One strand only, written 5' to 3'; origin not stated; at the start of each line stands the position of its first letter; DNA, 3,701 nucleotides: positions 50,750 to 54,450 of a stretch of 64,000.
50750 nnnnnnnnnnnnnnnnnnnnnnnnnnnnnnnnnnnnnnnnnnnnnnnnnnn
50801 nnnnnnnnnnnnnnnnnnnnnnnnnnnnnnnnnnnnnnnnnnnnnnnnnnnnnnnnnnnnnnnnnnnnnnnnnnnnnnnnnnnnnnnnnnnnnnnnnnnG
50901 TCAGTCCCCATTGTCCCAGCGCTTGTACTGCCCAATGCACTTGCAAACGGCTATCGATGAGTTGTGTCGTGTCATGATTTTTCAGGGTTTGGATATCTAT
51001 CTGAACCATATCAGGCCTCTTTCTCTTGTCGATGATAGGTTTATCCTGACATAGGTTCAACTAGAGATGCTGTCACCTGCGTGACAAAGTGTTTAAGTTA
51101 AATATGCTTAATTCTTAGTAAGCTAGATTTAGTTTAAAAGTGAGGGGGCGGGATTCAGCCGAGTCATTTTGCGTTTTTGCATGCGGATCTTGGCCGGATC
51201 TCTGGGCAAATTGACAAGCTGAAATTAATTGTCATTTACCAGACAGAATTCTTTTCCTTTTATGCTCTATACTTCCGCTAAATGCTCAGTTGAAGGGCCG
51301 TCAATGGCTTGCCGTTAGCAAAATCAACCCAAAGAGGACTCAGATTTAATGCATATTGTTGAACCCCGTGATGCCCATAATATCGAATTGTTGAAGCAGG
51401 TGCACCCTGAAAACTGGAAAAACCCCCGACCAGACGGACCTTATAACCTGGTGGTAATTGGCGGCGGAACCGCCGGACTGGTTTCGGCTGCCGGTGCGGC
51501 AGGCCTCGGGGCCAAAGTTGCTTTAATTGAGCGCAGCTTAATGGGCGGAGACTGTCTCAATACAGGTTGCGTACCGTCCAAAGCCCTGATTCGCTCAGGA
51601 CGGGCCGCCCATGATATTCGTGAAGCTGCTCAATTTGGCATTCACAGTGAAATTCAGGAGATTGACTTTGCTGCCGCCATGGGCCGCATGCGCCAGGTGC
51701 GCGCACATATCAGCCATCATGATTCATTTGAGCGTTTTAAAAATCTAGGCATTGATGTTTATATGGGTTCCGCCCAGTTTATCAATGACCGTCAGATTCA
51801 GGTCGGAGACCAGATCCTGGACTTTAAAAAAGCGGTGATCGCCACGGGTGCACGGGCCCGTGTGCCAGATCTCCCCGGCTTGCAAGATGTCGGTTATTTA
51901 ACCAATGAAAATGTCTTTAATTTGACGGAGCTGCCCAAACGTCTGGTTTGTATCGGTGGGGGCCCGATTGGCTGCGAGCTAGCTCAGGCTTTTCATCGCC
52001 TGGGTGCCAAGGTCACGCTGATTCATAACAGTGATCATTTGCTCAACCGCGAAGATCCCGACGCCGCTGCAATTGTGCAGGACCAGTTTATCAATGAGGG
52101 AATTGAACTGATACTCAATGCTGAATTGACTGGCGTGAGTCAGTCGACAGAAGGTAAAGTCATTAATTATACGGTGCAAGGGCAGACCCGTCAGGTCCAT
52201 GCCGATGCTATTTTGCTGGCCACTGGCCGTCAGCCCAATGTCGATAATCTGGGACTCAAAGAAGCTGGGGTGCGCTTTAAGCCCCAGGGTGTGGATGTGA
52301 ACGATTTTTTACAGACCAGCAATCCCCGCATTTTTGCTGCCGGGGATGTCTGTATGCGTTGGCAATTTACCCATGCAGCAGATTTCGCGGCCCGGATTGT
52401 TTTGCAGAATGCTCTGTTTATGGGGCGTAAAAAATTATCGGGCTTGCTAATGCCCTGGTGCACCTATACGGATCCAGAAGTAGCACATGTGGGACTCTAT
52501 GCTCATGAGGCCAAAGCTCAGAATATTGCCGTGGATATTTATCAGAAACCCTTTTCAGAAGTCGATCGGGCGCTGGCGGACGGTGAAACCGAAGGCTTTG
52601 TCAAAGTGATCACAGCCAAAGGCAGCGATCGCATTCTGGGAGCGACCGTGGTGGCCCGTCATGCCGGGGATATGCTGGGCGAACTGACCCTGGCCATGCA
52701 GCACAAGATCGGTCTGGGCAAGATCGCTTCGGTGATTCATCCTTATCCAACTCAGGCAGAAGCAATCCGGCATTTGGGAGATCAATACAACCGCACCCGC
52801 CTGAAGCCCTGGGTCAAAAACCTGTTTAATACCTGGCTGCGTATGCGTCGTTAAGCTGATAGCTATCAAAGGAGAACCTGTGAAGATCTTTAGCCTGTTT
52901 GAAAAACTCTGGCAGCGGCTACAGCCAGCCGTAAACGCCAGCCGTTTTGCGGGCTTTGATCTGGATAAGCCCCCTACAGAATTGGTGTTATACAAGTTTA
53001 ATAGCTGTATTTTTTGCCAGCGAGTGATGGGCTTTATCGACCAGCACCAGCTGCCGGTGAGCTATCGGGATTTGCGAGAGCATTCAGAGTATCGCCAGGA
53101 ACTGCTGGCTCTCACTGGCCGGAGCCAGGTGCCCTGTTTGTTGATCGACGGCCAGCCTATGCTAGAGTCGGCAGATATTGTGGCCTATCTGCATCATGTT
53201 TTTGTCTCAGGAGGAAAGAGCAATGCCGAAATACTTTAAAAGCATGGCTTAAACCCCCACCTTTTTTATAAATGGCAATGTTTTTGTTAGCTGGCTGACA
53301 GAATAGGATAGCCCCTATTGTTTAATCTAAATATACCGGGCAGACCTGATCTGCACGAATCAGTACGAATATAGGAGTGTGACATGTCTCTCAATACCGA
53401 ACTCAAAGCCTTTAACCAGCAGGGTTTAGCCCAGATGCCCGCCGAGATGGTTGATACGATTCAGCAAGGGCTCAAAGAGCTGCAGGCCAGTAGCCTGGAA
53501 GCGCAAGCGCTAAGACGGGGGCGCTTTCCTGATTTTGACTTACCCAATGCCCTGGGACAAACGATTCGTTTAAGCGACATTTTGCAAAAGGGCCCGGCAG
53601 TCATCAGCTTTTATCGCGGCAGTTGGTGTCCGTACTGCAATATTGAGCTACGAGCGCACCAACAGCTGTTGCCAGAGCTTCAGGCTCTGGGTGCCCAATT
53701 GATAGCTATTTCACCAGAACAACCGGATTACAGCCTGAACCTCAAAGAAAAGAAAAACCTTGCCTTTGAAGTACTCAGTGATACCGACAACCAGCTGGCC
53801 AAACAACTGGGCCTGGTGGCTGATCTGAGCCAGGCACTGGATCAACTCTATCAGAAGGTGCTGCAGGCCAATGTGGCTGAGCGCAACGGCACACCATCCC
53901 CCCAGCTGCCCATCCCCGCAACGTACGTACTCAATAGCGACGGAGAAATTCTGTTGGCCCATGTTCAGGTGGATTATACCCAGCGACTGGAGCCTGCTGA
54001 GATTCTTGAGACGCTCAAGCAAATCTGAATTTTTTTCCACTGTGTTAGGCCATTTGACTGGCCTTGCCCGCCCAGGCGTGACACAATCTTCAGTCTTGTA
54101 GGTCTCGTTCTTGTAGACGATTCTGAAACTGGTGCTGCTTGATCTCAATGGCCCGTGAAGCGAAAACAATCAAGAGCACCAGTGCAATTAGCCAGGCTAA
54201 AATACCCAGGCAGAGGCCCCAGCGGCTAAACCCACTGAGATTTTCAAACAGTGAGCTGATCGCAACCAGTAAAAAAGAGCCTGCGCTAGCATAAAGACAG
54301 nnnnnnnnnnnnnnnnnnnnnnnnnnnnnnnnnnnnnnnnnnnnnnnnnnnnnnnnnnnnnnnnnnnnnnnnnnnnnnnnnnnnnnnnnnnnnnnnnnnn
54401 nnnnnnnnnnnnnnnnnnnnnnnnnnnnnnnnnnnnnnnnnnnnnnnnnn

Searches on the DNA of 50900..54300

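Call 47: search_rna_families(source=window, start=50900, end=54300, threshold=evalue, max_evalue=1)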
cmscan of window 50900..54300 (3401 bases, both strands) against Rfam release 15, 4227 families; matches with E-value up to 1: 1.
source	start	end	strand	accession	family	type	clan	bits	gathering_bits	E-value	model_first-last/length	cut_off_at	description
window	53339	53409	+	RF00114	S15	Cis-reg; leader;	CL00121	21.6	39.5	0.057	7-86/117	no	Ribosomal S15 leader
